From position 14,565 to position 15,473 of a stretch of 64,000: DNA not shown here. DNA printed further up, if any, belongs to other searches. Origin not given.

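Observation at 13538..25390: Teichoic-acid-like phospho-alcohol decoration toolkit with an unusual cytidylyltransferase-reductase fusion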

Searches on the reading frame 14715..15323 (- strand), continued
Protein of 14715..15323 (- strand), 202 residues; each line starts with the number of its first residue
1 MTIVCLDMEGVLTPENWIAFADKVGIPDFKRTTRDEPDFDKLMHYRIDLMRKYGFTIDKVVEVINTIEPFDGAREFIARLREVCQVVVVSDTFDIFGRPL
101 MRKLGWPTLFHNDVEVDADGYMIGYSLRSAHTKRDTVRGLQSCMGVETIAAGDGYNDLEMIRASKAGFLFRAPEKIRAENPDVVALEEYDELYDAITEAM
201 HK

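Call 40: find_encoding_contigs(protein=P0153, flank=10000, max_places=4)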
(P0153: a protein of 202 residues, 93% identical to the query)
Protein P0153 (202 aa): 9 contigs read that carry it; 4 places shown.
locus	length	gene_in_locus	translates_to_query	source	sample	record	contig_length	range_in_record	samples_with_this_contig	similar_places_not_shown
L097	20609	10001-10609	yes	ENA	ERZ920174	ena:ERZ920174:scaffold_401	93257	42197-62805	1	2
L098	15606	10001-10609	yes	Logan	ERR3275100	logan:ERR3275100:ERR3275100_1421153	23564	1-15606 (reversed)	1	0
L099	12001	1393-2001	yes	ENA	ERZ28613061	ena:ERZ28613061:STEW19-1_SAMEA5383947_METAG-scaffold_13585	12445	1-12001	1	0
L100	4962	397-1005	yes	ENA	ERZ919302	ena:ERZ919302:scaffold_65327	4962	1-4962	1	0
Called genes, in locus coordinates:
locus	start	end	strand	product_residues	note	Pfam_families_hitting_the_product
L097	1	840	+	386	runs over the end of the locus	PF13692:Glyco_trans_1_4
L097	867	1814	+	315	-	PF00535:Glycos_transf_2, PF10111:Glyco_tranf_2_2, PF13641:Glyco_tranf_2_3, PF13632:Glyco_trans_2_3 (weak)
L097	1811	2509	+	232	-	PF25087:GMPPB_C (faint), PF00132:Hexapep, PF14602:Hexapep_2 (weak)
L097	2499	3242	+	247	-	PF04794:YdjC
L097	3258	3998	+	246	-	-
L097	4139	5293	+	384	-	-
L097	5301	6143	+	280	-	PF00535:Glycos_transf_2, PF10111:Glyco_tranf_2_2 (faint), PF13641:Glyco_tranf_2_3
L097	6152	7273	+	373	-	PF00534:Glycos_transf_1, PF13692:Glyco_trans_1_4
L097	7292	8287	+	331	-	PF14305:ATPgrasp_TupA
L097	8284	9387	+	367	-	PF13439:Glyco_transf_4, PF13579:Glyco_trans_4_4, PF20706:GT4-conflict, PF00534:Glycos_transf_1, PF13692:Glyco_trans_1_4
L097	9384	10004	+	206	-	PF00132:Hexapep, PF14602:Hexapep_2 (weak)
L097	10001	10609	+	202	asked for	PF00702:Hydrolase, PF12710:HAD (weak)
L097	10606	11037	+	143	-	PF01467:CTP_transf_like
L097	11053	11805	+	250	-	PF04991:LicD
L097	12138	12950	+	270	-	PF00535:Glycos_transf_2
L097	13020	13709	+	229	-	PF02698:DUF218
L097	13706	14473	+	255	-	PF00535:Glycos_transf_2, PF13641:Glyco_tranf_2_3 (faint), PF10111:Glyco_tranf_2_2 (faint)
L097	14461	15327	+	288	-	PF04055:Radical_SAM, PF13353:Fer4_12 (faint)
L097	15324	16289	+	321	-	PF13692:Glyco_trans_1_4, PF00534:Glycos_transf_1, PF20706:GT4-conflict (weak)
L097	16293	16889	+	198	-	PF13578:Methyltransf_24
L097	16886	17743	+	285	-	PF13579:Glyco_trans_4_4 (weak), PF00534:Glycos_transf_1 (faint), PF13692:Glyco_trans_1_4 (weak)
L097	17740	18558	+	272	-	PF00535:Glycos_transf_2, PF13641:Glyco_tranf_2_3 (weak)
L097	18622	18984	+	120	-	PF05635:23S_rRNA_IVP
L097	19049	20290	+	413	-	PF01370:Epimerase (weak), PF02719:Polysacc_synt_2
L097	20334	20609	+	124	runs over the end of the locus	PF13366:PDDEXK_3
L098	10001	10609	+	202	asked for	PF00702:Hydrolase, PF12710:HAD (weak)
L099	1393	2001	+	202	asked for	PF00702:Hydrolase, PF12710:HAD (weak)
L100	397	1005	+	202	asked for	PF00702:Hydrolase, PF12710:HAD (weak)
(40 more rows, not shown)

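Call 41: find_encoding_contigs(protein=P0232, flank=10000, max_places=3)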
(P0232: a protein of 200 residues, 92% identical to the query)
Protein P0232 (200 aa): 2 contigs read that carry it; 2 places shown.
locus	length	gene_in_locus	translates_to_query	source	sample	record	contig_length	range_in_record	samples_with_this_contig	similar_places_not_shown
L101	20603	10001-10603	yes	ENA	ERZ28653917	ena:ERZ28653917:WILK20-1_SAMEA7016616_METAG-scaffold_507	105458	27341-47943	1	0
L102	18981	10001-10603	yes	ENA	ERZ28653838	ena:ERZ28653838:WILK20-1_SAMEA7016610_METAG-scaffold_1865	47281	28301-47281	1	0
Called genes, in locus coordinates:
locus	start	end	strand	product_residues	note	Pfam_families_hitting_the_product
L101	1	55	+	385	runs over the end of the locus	-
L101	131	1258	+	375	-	-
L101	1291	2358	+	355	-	PF00266:Aminotran_5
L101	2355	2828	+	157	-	PF01467:CTP_transf_like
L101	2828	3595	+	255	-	PF04991:LicD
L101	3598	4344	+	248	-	PF01755:Glyco_transf_25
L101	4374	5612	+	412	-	-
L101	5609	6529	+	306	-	PF00535:Glycos_transf_2, PF13641:Glyco_tranf_2_3 (faint)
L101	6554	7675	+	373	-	PF00534:Glycos_transf_1, PF13692:Glyco_trans_1_4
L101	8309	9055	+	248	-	PF20706:GT4-conflict, PF00534:Glycos_transf_1, PF13692:Glyco_trans_1_4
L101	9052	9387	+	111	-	-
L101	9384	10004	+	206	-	PF00132:Hexapep, PF14602:Hexapep_2 (weak)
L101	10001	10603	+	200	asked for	PF00702:Hydrolase, PF12710:HAD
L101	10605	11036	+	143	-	PF01467:CTP_transf_like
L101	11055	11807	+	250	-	PF04991:LicD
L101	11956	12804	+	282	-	PF00535:Glycos_transf_2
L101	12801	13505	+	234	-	PF01755:Glyco_transf_25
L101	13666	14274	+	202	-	PF02698:DUF218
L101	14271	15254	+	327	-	PF01757:Acyl_transf_3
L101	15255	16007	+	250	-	PF10111:Glyco_tranf_2_2 (weak), PF00535:Glycos_transf_2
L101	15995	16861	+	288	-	PF04055:Radical_SAM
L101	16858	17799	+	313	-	PF00534:Glycos_transf_1, PF13692:Glyco_trans_1_4, PF20706:GT4-conflict (weak)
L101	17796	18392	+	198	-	PF13578:Methyltransf_24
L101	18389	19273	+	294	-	PF13579:Glyco_trans_4_4 (weak), PF13692:Glyco_trans_1_4 (faint), PF00534:Glycos_transf_1 (faint)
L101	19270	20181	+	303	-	PF00535:Glycos_transf_2, PF10111:Glyco_tranf_2_2 (weak), PF13641:Glyco_tranf_2_3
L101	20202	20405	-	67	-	-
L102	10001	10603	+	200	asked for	PF00702:Hydrolase, PF12710:HAD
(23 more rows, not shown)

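Call 46: search_solved_structures(query=window:14715-15323:-, max_evalue=0.001, show_alignments=1)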
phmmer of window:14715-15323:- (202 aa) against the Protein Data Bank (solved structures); distinct sequences matched with E-value up to 0.001: 11.
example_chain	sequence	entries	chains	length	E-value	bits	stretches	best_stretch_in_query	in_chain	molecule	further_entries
1rku_A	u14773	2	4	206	3.4e-52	180.1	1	1-194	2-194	homoserine kinase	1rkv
1f5s_A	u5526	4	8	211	6.8e-10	42.1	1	29-183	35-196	PHOSPHOSERINE PHOSPHATASE (PSP) | Phosphoserine Phosphatase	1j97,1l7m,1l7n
1l7o_A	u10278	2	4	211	9.8e-10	41.5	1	34-183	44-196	PHOSPHOSERINE PHOSPHATASE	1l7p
3m1y_A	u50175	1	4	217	2.8e-08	36.8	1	32-178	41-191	Phosphoserine phosphatase (SerB)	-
5is2_A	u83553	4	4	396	7.9e-06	28.8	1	33-177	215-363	Phosphoserine phosphatase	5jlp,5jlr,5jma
3p96_A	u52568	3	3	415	8.9e-06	28.6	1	33-177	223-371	Phosphoserine phosphatase SerB | Phosphoserine phosphatase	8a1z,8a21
5t41_A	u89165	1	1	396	1.8e-05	27.6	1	33-177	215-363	Phosphoserine phosphatase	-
3n28_A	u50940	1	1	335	2e-05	27.5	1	30-181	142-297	Phosphoserine phosphatase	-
5it4_A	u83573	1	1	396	4e-05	26.5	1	33-177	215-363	Phosphoserine phosphatase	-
5jjb_A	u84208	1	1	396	7.5e-05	25.6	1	33-177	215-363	Phosphoserine phosphatase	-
5it0_A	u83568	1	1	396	0.0002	24.2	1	33-177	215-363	Phosphoserine phosphatase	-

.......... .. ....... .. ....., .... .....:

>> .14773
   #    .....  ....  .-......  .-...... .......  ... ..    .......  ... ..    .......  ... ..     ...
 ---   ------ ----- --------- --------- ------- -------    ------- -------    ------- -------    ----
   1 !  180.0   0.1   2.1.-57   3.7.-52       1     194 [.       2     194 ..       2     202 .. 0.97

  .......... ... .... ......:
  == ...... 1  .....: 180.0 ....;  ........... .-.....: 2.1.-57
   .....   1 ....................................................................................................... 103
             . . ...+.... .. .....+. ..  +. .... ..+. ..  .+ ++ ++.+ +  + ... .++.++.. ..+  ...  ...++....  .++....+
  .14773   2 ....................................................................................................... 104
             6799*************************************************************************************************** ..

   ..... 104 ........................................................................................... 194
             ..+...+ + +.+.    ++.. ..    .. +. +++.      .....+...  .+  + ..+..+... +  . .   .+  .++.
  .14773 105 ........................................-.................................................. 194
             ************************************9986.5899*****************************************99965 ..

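Call 82: get_annotated_region(hit=H8, flank=5000)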
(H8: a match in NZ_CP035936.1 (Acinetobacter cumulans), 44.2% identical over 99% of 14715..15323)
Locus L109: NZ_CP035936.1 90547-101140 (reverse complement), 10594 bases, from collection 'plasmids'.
description: Acinetobacter cumulans strain WCHAc060092 plasmid p1_060092, complete sequence
organism: Acinetobacter cumulans (NCBI taxid 2136182)
taxonomy: Bacteria; Pseudomonadota; Gammaproteobacteria; Moraxellales; Moraxellaceae; Acinetobacter; Acinetobacter cumulans
host: -; source: Pure Culture,Sewage; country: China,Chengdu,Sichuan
typing (MOB-suite, as given by PLSDB): non-mobilizable
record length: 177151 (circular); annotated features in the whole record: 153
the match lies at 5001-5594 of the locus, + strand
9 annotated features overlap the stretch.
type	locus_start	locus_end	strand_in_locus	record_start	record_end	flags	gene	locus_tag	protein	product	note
CDS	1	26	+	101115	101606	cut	mreD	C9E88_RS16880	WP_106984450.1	rod shape-determining protein MreD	GO:0008360 - regulation of cell shape [Evidence IEA]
CDS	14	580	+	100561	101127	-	-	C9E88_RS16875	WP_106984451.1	Maf-like protein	-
CDS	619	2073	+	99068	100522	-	rng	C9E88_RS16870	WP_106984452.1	ribonuclease G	GO:0006396 - RNA processing [Evidence IEA]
CDS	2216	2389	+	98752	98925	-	-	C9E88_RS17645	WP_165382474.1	PA1571 family protein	-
CDS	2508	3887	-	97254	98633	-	-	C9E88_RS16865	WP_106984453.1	wax ester/triacylglycerol synthase family O-acyltransferase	-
CDS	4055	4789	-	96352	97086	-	-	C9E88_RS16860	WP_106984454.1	phosphoadenylyl-sulfate reductase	GO:0019379 - sulfate assimilation, phosphoadenylyl sulfate reduction by phosphoadenylyl-sulfate reductase (thioredoxin) ...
CDS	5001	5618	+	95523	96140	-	thrH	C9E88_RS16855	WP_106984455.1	bifunctional phosphoserine phosphatase/homoserine phosphotransferase ThrH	-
CDS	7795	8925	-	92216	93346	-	-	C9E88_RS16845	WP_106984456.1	outer membrane protein transport protein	-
CDS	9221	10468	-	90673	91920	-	-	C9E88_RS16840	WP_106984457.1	transporter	-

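Call 83: get_annotated_region(hit=H10, flank=5000)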
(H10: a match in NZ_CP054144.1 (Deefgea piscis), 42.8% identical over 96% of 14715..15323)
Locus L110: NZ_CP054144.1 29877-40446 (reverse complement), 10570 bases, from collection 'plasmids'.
description: Deefgea piscis strain D17 plasmid unnamed1, complete sequence
organism: Deefgea piscis (NCBI taxid 2739061)
taxonomy: Bacteria; Pseudomonadota; Betaproteobacteria; Neisseriales; Chitinibacteraceae; Deefgea; Deefgea piscis
host: -; source: Odontobutis platycephala,Mono-bacterial isolate; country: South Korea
typing (MOB-suite, as given by PLSDB): non-mobilizable
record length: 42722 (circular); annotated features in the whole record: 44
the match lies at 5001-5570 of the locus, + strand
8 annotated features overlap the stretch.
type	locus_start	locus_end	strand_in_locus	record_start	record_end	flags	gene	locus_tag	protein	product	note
CDS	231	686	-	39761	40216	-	tnpB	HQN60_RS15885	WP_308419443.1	IS66 family insertion sequence element accessory protein TnpB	-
CDS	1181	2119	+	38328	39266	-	sbnA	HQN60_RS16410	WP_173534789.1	2,3-diaminopropionate biosynthesis protein SbnA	GO:0009058 - biosynthetic process [Evidence IEA]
CDS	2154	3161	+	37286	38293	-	sbnB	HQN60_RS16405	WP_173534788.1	2,3-diaminopropionate biosynthesis protein SbnB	GO:0009058 - biosynthetic process [Evidence IEA]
CDS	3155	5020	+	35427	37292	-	-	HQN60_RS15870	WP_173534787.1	FAD/NAD(P)-binding domain-containing protein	-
CDS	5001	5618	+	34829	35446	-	thrH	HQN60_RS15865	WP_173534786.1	bifunctional phosphoserine phosphatase/homoserine phosphotransferase ThrH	-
CDS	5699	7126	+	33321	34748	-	-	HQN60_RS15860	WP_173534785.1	L-lactate permease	GO:0015727 - lactate transport [Evidence IEA]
CDS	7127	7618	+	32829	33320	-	-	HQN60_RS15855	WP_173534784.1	DinB family protein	-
CDS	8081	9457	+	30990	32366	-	-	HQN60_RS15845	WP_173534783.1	IS30 family transposase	-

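Call 90: search_protein_representatives(protein=window:14715-15323:-)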
Query: 202 residues. Proteins with E-value up to 0.001 (for the whole library): 2199; up to 1e-10: 1136; up to 1e-30: 178. The best 150 are listed.
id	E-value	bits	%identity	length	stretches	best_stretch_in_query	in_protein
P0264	8.5e-75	267.0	36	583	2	4-191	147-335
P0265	4.7e-73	261.3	35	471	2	3-195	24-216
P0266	5.8e-70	251.2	35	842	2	1-198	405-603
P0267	2.0e-66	239.7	53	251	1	1-200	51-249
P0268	1.4e-65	237.0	56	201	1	1-200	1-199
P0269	6.3e-65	234.8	54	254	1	1-198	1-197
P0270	2.7e-62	226.2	53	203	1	1-199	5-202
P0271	1.3e-61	224.0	53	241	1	1-192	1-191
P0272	3.6e-59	216.0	55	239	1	1-183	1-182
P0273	3.6e-59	216.0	52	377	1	9-199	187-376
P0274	2.2e-58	213.5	54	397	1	1-180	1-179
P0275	2.2e-58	213.4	57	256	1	1-174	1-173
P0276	2.5e-56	206.7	52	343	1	1-188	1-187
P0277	2.7e-56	206.6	49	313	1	7-199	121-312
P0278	9.9e-56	204.8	53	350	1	20-200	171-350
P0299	9.9e-45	168.9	42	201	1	1-200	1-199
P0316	5.0e-41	156.8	40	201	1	1-196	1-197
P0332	9.1e-40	152.7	41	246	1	2-196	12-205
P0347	4.3e-38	147.2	40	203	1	2-197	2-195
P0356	4.3e-37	143.9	36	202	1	3-199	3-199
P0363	2.4e-36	141.5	38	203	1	1-196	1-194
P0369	6.1e-36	140.2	38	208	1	1-198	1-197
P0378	1.7e-35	138.7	38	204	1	2-198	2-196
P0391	1.4e-34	135.7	37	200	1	1-196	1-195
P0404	1.3e-33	132.6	36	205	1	1-198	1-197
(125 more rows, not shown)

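Call 92: list_cluster_members(proteins=[P0404, P0316, P0332, P0363, P0347, P0378, P0299, P0356, P0369, P0391])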
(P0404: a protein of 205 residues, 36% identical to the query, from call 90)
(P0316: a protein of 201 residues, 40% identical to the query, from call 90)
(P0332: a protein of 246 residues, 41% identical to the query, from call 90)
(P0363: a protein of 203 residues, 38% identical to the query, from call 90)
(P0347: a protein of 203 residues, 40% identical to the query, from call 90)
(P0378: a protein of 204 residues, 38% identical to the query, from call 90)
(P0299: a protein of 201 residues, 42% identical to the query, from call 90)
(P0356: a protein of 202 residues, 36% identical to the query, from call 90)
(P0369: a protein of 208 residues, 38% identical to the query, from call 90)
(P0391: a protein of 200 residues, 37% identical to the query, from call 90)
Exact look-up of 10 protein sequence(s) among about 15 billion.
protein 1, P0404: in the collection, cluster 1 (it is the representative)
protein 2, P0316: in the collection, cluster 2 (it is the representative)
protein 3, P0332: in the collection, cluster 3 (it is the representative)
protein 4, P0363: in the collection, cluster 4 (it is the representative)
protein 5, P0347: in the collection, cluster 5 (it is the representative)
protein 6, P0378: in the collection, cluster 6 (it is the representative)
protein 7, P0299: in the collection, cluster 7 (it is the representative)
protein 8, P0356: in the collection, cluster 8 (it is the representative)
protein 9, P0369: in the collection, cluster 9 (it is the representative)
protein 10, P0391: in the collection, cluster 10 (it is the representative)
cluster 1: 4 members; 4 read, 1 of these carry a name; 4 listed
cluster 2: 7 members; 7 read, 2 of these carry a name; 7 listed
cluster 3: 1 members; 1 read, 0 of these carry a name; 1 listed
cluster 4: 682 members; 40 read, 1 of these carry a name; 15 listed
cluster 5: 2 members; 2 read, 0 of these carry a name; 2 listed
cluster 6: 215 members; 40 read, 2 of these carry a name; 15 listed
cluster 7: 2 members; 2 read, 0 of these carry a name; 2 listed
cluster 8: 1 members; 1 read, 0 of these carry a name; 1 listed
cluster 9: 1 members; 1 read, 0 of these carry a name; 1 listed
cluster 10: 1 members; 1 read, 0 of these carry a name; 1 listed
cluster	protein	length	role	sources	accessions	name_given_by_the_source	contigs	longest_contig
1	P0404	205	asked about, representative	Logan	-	-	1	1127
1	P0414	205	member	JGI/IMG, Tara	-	strand:+ start:89 stop:706 length:618 start_codon:yes stop_codon:yes gene_type:complete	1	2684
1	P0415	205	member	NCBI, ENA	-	-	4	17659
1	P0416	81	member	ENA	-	-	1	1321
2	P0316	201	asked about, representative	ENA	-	-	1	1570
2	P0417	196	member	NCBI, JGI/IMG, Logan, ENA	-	phosphoserine/homoserine phosphotransferase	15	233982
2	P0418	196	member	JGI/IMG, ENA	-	phosphoserine/homoserine phosphotransferase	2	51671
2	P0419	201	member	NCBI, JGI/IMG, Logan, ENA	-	-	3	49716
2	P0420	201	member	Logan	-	-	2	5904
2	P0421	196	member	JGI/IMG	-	-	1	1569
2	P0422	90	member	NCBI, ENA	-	-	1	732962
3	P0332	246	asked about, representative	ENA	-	-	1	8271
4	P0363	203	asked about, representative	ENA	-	-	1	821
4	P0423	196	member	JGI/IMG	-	phosphoserine/homoserine phosphotransferase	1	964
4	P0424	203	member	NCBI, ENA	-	-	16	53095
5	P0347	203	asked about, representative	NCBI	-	-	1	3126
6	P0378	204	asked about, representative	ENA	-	-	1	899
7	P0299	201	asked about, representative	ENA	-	-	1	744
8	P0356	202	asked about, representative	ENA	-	-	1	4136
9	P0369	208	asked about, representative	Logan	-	-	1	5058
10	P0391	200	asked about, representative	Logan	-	-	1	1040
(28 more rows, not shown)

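Call 97: find_encoding_contigs(protein=P0135, flank=3500, max_places=3)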
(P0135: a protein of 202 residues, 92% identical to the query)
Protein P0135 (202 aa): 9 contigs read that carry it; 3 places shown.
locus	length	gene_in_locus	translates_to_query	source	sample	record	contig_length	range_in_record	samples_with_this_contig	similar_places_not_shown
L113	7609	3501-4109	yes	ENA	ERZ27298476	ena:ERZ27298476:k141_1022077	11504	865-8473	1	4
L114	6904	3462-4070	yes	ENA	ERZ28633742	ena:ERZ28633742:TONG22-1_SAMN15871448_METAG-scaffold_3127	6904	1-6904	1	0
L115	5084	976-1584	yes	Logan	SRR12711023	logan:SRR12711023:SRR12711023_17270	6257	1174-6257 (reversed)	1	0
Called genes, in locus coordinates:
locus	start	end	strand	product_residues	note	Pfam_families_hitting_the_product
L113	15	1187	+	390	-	PF03235:GmrSD_N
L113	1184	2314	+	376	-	PF02463:SMC_N (weak), PF13175:AAA_15, PF13304:AAA_21, PF13175:AAA_15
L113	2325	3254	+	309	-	-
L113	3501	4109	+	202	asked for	PF00702:Hydrolase, PF12710:HAD (weak)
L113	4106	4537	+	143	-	PF01467:CTP_transf_like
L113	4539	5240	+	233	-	PF01177:Asp_Glu_race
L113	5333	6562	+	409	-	-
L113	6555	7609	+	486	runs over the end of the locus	PF01943:Polysacc_synt, PF13440:Polysacc_synt_3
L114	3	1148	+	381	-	?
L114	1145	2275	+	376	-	PF02463:SMC_N (weak), PF13175:AAA_15, PF13304:AAA_21, PF13175:AAA_15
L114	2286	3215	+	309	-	-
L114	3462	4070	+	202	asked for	PF00702:Hydrolase, PF12710:HAD (weak)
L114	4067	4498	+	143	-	PF01467:CTP_transf_like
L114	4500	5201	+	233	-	PF01177:Asp_Glu_race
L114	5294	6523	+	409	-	-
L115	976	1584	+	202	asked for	PF00702:Hydrolase, PF12710:HAD (weak)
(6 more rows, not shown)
